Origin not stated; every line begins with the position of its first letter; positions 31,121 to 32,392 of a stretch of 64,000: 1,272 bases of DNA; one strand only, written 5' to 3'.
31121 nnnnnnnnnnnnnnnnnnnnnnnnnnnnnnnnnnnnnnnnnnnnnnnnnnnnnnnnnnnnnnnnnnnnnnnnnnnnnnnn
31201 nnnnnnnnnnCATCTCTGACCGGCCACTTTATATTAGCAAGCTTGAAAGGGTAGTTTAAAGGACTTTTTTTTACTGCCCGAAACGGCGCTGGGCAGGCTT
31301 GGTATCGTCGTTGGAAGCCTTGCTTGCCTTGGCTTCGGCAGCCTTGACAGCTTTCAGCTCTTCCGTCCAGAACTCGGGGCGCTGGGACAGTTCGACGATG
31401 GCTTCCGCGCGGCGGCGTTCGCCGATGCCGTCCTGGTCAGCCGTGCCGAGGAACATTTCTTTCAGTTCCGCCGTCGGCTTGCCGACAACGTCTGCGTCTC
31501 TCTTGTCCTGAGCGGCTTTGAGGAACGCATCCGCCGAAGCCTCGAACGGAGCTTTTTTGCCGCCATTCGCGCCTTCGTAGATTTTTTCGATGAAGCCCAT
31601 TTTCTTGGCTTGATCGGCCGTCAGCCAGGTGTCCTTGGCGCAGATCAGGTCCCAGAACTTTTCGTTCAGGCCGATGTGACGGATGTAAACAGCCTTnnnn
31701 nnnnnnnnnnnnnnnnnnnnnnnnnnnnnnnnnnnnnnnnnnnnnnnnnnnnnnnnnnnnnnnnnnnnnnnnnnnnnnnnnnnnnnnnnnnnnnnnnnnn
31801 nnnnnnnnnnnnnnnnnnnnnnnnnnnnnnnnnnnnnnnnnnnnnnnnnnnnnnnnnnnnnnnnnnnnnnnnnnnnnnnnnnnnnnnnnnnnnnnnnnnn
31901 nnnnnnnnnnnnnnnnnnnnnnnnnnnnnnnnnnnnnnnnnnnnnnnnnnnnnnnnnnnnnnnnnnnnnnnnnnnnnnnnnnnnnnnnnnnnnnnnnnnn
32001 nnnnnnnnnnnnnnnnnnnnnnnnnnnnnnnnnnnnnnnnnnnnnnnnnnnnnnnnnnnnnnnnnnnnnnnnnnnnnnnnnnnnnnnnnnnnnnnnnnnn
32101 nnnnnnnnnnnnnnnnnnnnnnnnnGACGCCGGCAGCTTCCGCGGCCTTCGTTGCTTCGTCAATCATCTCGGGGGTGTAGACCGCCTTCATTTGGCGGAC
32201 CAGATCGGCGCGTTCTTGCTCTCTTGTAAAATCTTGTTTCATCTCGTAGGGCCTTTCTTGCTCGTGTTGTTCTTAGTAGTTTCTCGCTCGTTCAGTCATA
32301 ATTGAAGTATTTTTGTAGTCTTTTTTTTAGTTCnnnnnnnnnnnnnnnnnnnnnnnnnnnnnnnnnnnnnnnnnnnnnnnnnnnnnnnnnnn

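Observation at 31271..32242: Second ClpP-family gene with long N- and C-terminal extensions inserted between tig and clpP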

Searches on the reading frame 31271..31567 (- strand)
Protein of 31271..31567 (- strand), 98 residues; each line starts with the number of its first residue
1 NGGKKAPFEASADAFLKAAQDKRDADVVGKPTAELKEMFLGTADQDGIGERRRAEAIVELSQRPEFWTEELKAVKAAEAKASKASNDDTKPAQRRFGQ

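Call 44: search_protein_families(library=phrogs, proteins=[window:31271-31567:-], max_evalue=1)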
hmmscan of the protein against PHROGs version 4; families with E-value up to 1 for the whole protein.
window:31271-31567:- (98 aa): 1 family
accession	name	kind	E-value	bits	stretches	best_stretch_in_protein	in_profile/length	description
phrog_2149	-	DNA, RNA and nucleotide metabolism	0.024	15.4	1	36-94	210-268/289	replication initiation protein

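Call 45: search_protein_families(library=pfam, proteins=[window:31271-31567:-], max_evalue=1)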
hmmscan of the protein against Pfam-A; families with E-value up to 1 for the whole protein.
window:31271-31567:- (98 aa): 0 families

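Call 54: predict_structure(alignment_id=A4)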
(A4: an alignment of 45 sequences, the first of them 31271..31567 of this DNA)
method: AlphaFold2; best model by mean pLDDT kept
length: 98 residues; sequences in the alignment: 45
mean_pLDDT: 85.8   pTM: 0.63
mean pLDDT of the five models: 85.8, 85.8, 84.0, 83.3, 78.9
residues with pLDDT >= 90: 61; 70-90: 20; 50-70: 15; < 50: 2
segments of 3 or more residues with pLDDT < 50: none
pLDDT, mean of each block of 10 residues (from residue 1): 82 96 94 94 79 94 96 93 65 59
secondary structure, 60 per line:
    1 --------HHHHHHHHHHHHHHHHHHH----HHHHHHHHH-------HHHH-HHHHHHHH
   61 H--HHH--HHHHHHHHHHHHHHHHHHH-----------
elements in order: H9-27 H32-40 H48-51 H53-61 H69-87

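Call 60: fold_search(model_id=the predicted structure, library=pdb)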
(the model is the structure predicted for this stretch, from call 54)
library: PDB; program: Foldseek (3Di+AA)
matches with E <= 10: 6; with E <= 0.001: 0
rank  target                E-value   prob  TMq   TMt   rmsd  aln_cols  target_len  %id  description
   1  8cbk_F                2.2e+00  0.09  0.22  0.10  15.0        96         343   17  Structure of human mitochondrial RNase P in complex with mitochondrial pre-tRNA-His(5,Ser) (released 2024-06-12)
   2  6uu7_FFF              7.5e+00  0.05  0.27  0.11  12.8        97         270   15  E. coli sigma-S transcription initiation complex with a 6-nt RNA and an NTP ("Old" crystal soaked with UTP, CTP, ddG (released 2020-08-26)
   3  9r6t_A                8.0e+00  0.03  0.23  0.03  13.0        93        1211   16  Prefusion stabilized spike glycoprotein of equine coronavirus. (released 2026-03-11)
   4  7onu_F                8.5e+00  0.03  0.21  0.11  11.1        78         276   10  Structure of human mitochondrial RNase P in complex with mitochondrial pre-tRNA-Tyr (released 2021-08-11)
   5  8wa0_J                9.0e+00  0.05  0.26  0.08   8.3        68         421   16  The cryo-EM structure of the Nicotiana tabacum PEP-PAP-TEC1 (released 2024-03-13)
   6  8f0g_B                9.6e+00  0.02  0.21  0.05  12.4        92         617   16  Structure of SARS-CoV-2 Omicron BA.1 spike in complex with antibody Fab 1C3 (released 2023-05-03)

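Call 62: search_protein_representatives(alignment_id=A4)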
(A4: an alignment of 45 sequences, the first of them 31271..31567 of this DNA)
Query: 45 sequences, 103 profile positions. Proteins with E-value up to 0.001 (for the whole library): 26; up to 1e-10: 22; up to 1e-30: 0. The best 26 are listed.
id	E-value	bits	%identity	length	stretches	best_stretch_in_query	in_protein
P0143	4.4e-29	117.1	-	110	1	1-100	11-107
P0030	2.4e-28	114.7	-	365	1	2-96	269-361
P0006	1.3e-27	112.3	-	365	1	1-102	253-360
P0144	3.4e-25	104.6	-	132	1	1-95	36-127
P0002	6.5e-22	94.0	-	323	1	2-91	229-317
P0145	8.1e-22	93.7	-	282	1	2-91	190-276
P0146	5.5e-21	91.0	-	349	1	2-100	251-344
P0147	1.3e-20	89.9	-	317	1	15-97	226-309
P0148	1.9e-20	89.3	-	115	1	1-101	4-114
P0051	6.3e-20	87.6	-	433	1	1-78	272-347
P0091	8.0e-20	87.3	-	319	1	2-95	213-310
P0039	6.4e-19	84.4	-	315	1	2-102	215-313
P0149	2.0e-18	82.8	-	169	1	1-94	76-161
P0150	2.1e-18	82.7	-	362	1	1-91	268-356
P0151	4.1e-18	81.8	-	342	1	2-88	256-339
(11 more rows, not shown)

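Call 64: fold_search(model_id=the predicted structure, library=viral)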
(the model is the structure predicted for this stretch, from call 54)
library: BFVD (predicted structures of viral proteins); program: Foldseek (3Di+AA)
matches with E <= 10: 41; with E <= 0.001: 0
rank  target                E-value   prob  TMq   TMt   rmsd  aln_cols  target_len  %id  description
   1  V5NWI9                9.5e-01  0.20  0.30  0.22  11.7       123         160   16  Uncharacterized protein [Chelonid alphaherpesvirus 5]
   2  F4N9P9                1.0e+00  0.08  0.18  0.16  12.1       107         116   18  Vpr protein [Simian immunodeficiency virus]
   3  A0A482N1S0            1.7e+00  0.05  0.17  0.16  17.4       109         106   17  Uncharacterized protein [Escherichia phage vB_EcoM_OE5505]
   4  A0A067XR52            2.1e+00  0.21  0.26  0.51   5.1        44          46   20  (no name in the UniProt tables at hand)
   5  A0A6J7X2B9            2.3e+00  0.51  0.37  0.67   3.2        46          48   20  Uncharacterized protein [uncultured Caudovirales phage]
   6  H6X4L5                2.3e+00  0.18  0.28  0.39  14.1        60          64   17  Uncharacterized protein [Klebsiella phage vB_KleM_RaK2]
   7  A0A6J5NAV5            2.4e+00  0.08  0.22  0.24  11.0        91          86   13  Uncharacterized protein [uncultured Caudovirales phage]
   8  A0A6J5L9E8            4.0e+00  0.05  0.22  0.22  13.5        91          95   14  DNA binding HTH domain, Fis-type [uncultured Caudovirales phage]
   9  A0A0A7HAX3            5.1e+00  0.04  0.20  0.21  14.8       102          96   19  Uncharacterized protein [Arthrobacter phage vB_ArtM-ArV1]
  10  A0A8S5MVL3            5.1e+00  0.03  0.18  0.10  14.5       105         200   12  RNA polymerase sigma factor [Siphoviridae sp. ctsBB38]
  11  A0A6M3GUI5            5.5e+00  0.03  0.21  0.09  11.4        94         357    7  (no name in the UniProt tables at hand)
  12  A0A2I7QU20            5.8e+00  0.09  0.33  0.30   9.0        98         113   11  (no name in the UniProt tables at hand)
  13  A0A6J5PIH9            5.8e+00  0.09  0.36  0.27  16.1       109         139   15  DUF5681 domain-containing protein [uncultured Caudovirales phage]
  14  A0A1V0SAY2            5.8e+00  0.06  0.27  0.18  10.9       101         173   19  Uncharacterized protein [Catovirus CTV1]
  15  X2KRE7                6.2e+00  0.11  0.42  0.13  14.2       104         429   19  Uncharacterized protein [Mycobacterium phage Hawkeye]
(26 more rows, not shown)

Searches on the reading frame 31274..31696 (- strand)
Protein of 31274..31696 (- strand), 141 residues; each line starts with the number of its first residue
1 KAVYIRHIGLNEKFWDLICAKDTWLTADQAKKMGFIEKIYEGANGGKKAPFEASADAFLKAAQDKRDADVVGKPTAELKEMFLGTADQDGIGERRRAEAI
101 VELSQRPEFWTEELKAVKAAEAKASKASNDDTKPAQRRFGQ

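Call 20: find_related_loci(query=A3, collection=genome_contigs, flank=10000)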
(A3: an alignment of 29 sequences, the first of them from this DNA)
Query A3 (141 aa) in genome_contigs; peptide patterns used: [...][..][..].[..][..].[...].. (x = any residue, [..] = any of these).
40 stretches matched a pattern; 25 encode a relative of the query (tblastn E <= 1e-3); 25 distinct loci.
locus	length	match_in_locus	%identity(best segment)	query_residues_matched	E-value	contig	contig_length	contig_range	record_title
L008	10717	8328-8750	95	1-141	2e-86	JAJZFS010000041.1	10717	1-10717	MAG: Proteobacteria bacterium isolate LL3.bin49 NODE_5482_length_10717_cov_1.462795, whole genome shotgun sequence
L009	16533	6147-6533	67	1-131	2e-58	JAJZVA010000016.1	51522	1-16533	MAG: Proteobacteria bacterium isolate SKS4.bin7 NODE_992_length_51522_cov_11.967623, whole genome shotgun sequence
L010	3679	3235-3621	82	1-131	1e-54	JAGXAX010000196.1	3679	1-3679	MAG: Alphaproteobacteria bacterium isolate REEB87 contig-150_37136, whole genome shotgun sequence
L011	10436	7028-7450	38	1-138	3e-23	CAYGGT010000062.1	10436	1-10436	MAG TPA_asm: uncultured Rhodospirillaceae bacterium isolate ERP113451_co1_165 genome assembly, contig: NODE_7857_length_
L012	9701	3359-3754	39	3-141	2e-22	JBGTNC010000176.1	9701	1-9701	MAG: Alphaproteobacteria bacterium isolate JTS-RE379 k141_10231212, whole genome shotgun sequence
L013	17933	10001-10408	40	1-132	1e-22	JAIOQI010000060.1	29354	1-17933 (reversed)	MAG: Alphaproteobacteria bacterium isolate LakeFargette_0920_ALND_MAG_58_11 LacPavin_0920_ALND_scaffold_774579, whole ge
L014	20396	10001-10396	43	1-137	5e-21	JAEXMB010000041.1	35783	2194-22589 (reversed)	MAG: Proteobacteria bacterium isolate OH_HBlB_32 k127_546025, whole genome shotgun sequence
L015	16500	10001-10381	37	3-138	5e-21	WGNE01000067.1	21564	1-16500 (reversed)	MAG: Alphaproteobacteria bacterium isolate RI_263 c_000000188093, whole genome shotgun sequence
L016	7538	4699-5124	38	1-136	7e-21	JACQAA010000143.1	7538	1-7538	MAG: Proteobacteria bacterium isolate NC_groundwater_904_Pr1_S-0.2um_52_13 Montesol18-Sp2_coassembly_scaffold_775439, wh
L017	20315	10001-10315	41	1-110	7e-21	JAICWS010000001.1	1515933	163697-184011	MAG: Alphaproteobacteria bacterium isolate LS_FP_2_bin.61 k141_1880192_length_1515933_cov_24.9696, whole genome shotgun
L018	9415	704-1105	39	1-136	1e-20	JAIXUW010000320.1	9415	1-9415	MAG: Alphaproteobacteria bacterium isolate D1_MAG_00043 pond_D1_MAG_00043_000000000177, whole genome shotgun sequence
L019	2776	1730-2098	43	3-135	7e-20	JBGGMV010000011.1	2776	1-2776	MAG: Alphaproteobacteria bacterium isolate bin.025 k141_1207120, whole genome shotgun sequence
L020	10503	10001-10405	37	1-136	1e-19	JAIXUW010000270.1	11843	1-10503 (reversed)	MAG: Alphaproteobacteria bacterium isolate D1_MAG_00043 pond_D1_MAG_00043_000000000336, whole genome shotgun sequence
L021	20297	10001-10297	43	3-111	3e-19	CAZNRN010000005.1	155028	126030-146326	MAG TPA_asm: uncultured Micavibrio sp. isolate binchicken_co199_124 genome assembly, contig: NODE_116_length_155028_cov_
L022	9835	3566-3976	34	3-137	3e-19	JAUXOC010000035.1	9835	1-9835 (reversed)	MAG: Alphaproteobacteria bacterium isolate C1_metabat.bin.32 C1_k141_38856, whole genome shotgun sequence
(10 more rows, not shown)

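Call 82: find_related_loci(query=A3, collection=viral_contigs, flank=5000)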
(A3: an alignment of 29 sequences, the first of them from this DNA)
Query A3 (141 aa) in viral_contigs; peptide patterns used: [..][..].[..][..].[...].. (x = any residue, [..] = any of these).
17 stretches matched a pattern; 3 encode a relative of the query (tblastn E <= 1e-3); 3 distinct loci.
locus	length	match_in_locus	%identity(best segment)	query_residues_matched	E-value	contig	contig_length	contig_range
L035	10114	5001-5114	45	21-62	4e-5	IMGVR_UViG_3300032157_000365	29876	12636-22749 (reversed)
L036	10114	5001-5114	40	21-62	5e-5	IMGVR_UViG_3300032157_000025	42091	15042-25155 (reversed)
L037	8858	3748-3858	38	3-39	1e-4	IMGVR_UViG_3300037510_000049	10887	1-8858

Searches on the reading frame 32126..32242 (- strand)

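Call 45: search_protein_families(library=pfam, proteins=[window:32126-32242:-], max_evalue=1)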
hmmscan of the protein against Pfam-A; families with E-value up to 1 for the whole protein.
window:32126-32242:- (39 aa): 2 families
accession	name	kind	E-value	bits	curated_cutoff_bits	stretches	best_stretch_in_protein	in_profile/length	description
PF22388.2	DUF6974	-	0.12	13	26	1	4-34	10-40/104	Domain of unknown function (DUF6974)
PF23936.1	HB_ELP1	-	0.15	12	27.4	1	2-34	26-58/171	ELP1 three-helix bundle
